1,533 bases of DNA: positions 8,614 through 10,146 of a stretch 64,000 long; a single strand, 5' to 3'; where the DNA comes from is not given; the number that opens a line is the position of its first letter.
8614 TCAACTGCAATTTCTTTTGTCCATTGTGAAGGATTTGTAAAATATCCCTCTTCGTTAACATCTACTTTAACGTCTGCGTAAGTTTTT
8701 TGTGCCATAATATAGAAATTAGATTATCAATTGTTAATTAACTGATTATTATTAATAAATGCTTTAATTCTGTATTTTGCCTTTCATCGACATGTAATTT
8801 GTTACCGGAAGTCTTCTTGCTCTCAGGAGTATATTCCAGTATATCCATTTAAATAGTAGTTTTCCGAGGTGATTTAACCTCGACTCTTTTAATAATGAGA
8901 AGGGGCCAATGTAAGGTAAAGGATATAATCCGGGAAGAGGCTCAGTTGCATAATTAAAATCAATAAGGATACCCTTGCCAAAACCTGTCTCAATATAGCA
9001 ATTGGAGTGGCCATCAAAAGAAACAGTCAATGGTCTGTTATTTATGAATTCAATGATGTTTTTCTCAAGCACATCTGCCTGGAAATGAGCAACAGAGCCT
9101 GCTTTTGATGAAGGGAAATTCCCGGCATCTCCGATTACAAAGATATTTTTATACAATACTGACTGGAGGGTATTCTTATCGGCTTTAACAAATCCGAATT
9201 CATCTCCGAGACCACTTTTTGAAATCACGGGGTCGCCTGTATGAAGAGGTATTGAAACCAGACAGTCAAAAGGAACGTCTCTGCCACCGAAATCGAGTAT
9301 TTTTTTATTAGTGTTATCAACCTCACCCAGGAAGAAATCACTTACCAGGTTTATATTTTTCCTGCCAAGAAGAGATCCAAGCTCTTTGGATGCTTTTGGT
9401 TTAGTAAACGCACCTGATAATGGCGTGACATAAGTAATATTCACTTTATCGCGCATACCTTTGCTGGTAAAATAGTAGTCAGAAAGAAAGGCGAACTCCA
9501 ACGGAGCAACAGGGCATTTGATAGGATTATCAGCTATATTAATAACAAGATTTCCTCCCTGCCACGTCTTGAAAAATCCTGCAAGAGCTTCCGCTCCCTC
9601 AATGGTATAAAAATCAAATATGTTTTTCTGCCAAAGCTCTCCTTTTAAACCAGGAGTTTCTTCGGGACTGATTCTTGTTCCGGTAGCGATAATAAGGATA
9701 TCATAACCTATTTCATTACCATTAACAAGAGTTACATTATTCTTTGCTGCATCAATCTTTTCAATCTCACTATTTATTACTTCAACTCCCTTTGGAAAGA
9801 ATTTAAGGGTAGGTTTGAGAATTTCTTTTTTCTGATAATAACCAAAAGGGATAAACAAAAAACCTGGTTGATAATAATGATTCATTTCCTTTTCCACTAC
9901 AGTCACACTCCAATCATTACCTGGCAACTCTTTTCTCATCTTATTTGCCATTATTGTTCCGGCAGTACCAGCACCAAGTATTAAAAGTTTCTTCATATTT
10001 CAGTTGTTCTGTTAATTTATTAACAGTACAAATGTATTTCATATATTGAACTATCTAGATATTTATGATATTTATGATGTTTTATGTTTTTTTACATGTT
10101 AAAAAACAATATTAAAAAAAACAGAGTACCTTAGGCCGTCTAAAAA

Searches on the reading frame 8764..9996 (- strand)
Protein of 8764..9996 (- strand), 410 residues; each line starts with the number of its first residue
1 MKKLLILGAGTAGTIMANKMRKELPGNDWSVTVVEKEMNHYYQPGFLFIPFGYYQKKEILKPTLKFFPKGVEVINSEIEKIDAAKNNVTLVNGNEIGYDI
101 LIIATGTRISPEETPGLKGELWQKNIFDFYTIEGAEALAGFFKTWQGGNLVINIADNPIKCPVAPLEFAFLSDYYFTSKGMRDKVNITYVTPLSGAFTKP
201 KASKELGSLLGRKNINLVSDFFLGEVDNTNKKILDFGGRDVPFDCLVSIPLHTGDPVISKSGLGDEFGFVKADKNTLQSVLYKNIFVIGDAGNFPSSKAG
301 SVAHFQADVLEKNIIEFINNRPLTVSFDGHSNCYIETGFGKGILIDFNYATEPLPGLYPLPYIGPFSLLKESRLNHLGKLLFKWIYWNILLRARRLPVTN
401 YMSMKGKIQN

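Call 6: search_protein_families(library=pfam, proteins=[window:8764-9996:-])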
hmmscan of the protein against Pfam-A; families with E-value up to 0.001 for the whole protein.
window:8764-9996:- (410 aa): 3 families
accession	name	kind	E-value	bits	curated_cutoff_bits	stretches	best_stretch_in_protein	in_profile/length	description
PF07992.20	Pyr_redox_2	-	3.6e-13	50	26.1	1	3-138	2-136/291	Pyridine nucleotide-disulphide oxidoreductase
PF13454.12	NAD_binding_9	-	0.00022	21.7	21.8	0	6-37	2-33/155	FAD-NAD(P)-binding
PF04820.20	Trp_halogenase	-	0.00033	20.1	21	0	3-44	1-42/458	Tryptophan halogenase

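Call 13: search_protein_families(library=ncbifam, proteins=[window:8764-9996:-])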
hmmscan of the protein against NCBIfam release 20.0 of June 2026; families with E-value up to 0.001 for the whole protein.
window:8764-9996:- (410 aa): 8 families
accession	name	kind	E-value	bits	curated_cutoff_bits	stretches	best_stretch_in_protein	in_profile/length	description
NF049943.1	SQR_III_seleno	exception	2.1e-184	613.1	525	1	2-407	1-405/406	type III sulfide quinone reductase, selenoprotein subtype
TIGR03169.1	Nterm_to_SelD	hypoth_equivalog_domain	5e-15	55.7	310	1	4-323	2-316/365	pyridine nucleotide-disulfide oxidoreductase family protein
NF042949.2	3PPDioc_HcaD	equivalog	4.4e-07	29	450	1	2-110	2-111/386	3-phenylpropionate/cinnamic acid dioxygenase ferredoxin--NAD(+) reductase subunit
TIGR03385.1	CoA_CoA_reduc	equivalog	5.1e-06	25.5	578.8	1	3-152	1-154/439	CoA-disulfide reductase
NF007123.0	PRK09564.1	equivalog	1.9e-05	23.5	458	1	2-140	1-142/444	CoA-disulfide reductase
NF045765.1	PhenlGlyoxDHPadH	equivalog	9.4e-05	21.4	475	1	3-110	4-112/416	NADH-dependent phenylglyoxylate dehydrogenase subunit epsilon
NF011565.0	PRK14989.1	subfamily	0.00017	19.8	883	1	3-144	5-144/847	nitrite reductase large subunit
NF041682.1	ant_diox_AndAa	equivalog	0.00024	19.9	650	1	75-110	79-114/406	anthranilate 1,2-dioxygenase system ferredoxin--NAD(+) reductase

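Call 15: find_homologous_proteins(query=window:8764-9996:-)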
Query window:8764-9996:- (410 aa): 8000 proteins with E <= 0.001 among 8000 candidates; the best 120 are listed.
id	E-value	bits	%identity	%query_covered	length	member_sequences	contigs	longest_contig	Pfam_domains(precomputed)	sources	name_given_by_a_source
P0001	2.2e-276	935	100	100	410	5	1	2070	PF07992.21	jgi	jgi:sulfide:quinone oxidoreductase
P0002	6.9e-271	917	97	100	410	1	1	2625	PF07992.21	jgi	jgi:sulfide:quinone oxidoreductase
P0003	2.7e-247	839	87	100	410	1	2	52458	PF07992.21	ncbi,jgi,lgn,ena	ncbi:MAG: FAD/NAD(P)-binding oxidoreductase [Bacteroidales bacterium]|jgi:sulfide:quinone oxidoreduc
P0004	4.4e-247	838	87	100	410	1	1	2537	PF07992.21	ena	-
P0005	5.6e-247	838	87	99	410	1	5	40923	PF07992.21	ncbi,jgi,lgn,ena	jgi:sulfide:quinone oxidoreductase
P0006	1.6e-246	836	87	100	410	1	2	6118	PF07992.21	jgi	jgi:sulfide:quinone oxidoreductase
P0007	1.6e-246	836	87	100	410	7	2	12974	PF07992.21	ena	-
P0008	5.3e-246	835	87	100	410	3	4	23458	PF07992.21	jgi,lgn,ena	-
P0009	6.1e-246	834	87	100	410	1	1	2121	PF07992.21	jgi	jgi:sulfide:quinone oxidoreductase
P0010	8.4e-246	834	88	100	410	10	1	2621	PF07992.21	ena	-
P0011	3.0e-245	832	87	100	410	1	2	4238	PF07992.21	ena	-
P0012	3.3e-245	832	86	100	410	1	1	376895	PF07992.21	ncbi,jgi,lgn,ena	ncbi:MAG: FAD/NAD(P)-binding oxidoreductase [Bacteroidales bacterium]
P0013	3.6e-245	832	86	100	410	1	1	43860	PF07992.21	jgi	jgi:sulfide:quinone oxidoreductase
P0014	9.3e-245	830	86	100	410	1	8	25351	PF07992.21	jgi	jgi:sulfide:quinone oxidoreductase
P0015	1.1e-243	827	87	100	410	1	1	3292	PF07992.21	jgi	jgi:sulfide:quinone oxidoreductase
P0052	9.9e-239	811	84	100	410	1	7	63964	PF07992.21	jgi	jgi:sulfide:quinone oxidoreductase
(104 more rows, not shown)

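Call 16: find_related_loci(query=window:8764-9996:-, collection=genome_contigs, flank=7000)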
Query window:8764-9996:- (410 aa) in genome_contigs; peptide patterns used: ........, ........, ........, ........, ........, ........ (x = any residue, [..] = any of these).
243 stretches matched a pattern; 140 encode a relative of the query (tblastn E <= 1e-3); the best 80 are kept; 80 distinct loci.
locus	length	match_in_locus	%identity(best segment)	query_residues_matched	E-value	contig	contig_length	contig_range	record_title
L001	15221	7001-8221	87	1-407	0e+0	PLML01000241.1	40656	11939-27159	MAG: Bacteroidales bacterium isolate fen_980 73.20120800_E3D.18_contig_14217, whole genome shotgun sequence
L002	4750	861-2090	87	1-410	0e+0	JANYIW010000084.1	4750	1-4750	MAG: Bacteroidales bacterium isolate GL140_3_metabinner_17 GL140_3_k141_3096081, whole genome shotgun sequence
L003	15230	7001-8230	86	1-410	0e+0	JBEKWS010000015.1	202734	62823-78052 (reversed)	MAG: Bacteroidales bacterium isolate SPRUCE 633 SPRUCE_633_15, whole genome shotgun sequence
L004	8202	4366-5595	86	1-410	0e+0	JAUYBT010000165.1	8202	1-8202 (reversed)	MAG: Bacteroidales bacterium isolate C20_concoct.bin.132 C20_k141_399287, whole genome shotgun sequence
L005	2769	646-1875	85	1-410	0e+0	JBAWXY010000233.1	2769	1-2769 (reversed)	MAG: Bacteroidota bacterium isolate ELA075 MAG075_233, whole genome shotgun sequence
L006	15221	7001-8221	80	1-407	0e+0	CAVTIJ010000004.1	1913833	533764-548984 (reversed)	MAG: uncultured Bacteroidales bacterium isolate MFD05705.bin.1.156 genome assembly, contig: contig_7446, whole genome sh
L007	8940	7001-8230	81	1-410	0e+0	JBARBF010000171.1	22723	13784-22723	MAG: Bacteroidales bacterium isolate MFD05764_ilm_asm_bin327 k127_4326851, whole genome shotgun sequence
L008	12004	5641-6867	78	1-409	0e+0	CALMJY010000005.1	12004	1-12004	MAG TPA_asm: uncultured Bacteroidetes bacterium isolate SRR5215466_bin.21_CONCOCT_v1.1_MAG genome assembly, contig: ERZ7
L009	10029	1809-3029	77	1-407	0e+0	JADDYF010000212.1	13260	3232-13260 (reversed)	MAG: Bacteroidales bacterium isolate Aug_T1_C1_D5_161 Aug_T1_C1_D5_k121_5354354, whole genome shotgun sequence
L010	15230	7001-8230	76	1-410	0e+0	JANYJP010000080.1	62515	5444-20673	MAG: Bacteroidales bacterium isolate GL140_4_metabinner_12 GL140_4_k141_2901757, whole genome shotgun sequence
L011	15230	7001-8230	76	1-410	0e+0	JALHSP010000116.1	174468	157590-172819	MAG: Bacteroidales bacterium isolate PFL1 seq_2908053, whole genome shotgun sequence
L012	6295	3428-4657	75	1-410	0e+0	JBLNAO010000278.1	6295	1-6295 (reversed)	MAG: Chloroflexota bacterium isolate MAG175 PRJNA951521_bin34_renamed_277, whole genome shotgun sequence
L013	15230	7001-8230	81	1-410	0e+0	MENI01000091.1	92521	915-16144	MAG: Bacteroidetes bacterium GWA2_40_15 gwa2_scaffold_439, whole genome shotgun sequence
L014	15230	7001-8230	75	1-410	0e+0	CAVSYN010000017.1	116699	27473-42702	MAG: uncultured Bacteroidales bacterium isolate MFD02809.bin.1.200 genome assembly, contig: contig_184028, whole genome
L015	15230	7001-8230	74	1-410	0e+0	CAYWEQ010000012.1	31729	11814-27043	MAG TPA_asm: uncultured Rikenellaceae bacterium isolate SRP080215_co1_37 genome assembly, contig: NODE_480_length_31729_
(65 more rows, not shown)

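Call 53: find_encoding_contigs(protein=P0052, flank=3000, max_places=3)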
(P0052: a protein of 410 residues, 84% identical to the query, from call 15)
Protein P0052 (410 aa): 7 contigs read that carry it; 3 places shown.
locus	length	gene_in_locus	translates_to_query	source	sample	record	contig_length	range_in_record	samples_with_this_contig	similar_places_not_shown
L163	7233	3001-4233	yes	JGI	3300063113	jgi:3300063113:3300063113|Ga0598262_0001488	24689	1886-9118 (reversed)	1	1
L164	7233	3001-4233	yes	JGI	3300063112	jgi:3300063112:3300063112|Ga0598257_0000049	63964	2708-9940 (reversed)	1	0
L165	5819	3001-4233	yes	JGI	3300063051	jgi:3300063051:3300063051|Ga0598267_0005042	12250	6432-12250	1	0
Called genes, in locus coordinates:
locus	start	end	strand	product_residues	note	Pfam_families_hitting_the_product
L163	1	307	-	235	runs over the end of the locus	PF13237:Fer4_10 (faint), PF13183:Fer4_8, PF13187:Fer4_9 (weak), PF13534:Fer4_17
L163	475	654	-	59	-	PF01569:PAP2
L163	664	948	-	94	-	-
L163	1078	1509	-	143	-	PF12663:DUF3788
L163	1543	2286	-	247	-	PF03781:FGE-sulfatase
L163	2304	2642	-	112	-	PF12675:DUF3795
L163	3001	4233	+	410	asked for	PF07992:Pyr_redox_2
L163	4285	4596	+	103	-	PF04358:DsrC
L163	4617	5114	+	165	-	PF13686:DrsE_2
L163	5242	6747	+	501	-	PF00266:Aminotran_5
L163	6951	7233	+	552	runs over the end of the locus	PF00890:FAD_binding_2 (faint), PF01266:DAO (faint), PF01946:Thi4 (faint), PF03486:HI0933_like (faint), PF04820:Trp_halogenase (faint), PF07992:Pyr_redox_2 (faint), PF21162:ETFQO_UQ-bd, PF05187:Fer4_ETF_QO, +1 more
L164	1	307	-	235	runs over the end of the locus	PF13237:Fer4_10 (faint), PF13183:Fer4_8, PF13187:Fer4_9 (weak), PF13534:Fer4_17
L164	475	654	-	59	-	PF01569:PAP2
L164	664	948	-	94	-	-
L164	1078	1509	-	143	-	PF12663:DUF3788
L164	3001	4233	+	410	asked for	PF07992:Pyr_redox_2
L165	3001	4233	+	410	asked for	PF07992:Pyr_redox_2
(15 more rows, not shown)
